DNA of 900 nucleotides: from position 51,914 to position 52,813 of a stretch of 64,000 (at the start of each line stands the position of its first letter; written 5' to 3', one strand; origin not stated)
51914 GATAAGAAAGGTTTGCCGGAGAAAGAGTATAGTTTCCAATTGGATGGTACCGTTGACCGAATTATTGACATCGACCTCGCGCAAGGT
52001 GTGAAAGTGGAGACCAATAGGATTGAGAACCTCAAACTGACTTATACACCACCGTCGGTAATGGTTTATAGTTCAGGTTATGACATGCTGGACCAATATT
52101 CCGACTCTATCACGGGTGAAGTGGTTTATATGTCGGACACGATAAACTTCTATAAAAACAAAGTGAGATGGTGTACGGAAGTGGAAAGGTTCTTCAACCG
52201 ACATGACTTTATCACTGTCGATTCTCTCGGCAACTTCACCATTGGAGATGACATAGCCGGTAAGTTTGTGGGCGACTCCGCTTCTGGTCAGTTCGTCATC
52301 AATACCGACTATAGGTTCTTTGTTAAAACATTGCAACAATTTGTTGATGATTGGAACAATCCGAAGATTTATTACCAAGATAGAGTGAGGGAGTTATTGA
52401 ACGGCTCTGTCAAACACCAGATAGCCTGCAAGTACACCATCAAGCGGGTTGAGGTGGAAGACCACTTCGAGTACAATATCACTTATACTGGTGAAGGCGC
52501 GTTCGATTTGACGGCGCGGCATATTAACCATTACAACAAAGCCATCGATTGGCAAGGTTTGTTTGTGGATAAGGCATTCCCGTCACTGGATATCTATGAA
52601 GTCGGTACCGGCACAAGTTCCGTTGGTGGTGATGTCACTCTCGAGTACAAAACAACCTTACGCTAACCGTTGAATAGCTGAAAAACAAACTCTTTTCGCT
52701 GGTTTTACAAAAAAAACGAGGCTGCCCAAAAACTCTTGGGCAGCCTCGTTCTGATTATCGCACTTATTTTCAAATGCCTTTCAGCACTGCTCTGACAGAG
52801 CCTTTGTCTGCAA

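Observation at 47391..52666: Translationally coupled pair: a small CTD-tailed secreted protein and a 1,595-aa C10 protease/LRR/unknown-domain giant with no sorting signal of its own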

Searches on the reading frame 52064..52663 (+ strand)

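Call 72: search_protein_families(library=ncbifam, proteins=[window:52064-52663:+], max_evalue=1)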
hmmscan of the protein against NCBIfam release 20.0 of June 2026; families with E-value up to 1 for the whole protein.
window:52064-52663:+ (200 aa): 2 families
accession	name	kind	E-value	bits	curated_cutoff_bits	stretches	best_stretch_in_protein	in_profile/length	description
TIGR02834.1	spo_ytxC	equivalog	0.013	15.2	206.95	1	15-95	106-187/276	putative sporulation protein YtxC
TIGR03712.1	acc_sec_asp2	equivalog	0.016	14.3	210.75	1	104-171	108-176/511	accessory Sec system protein Asp2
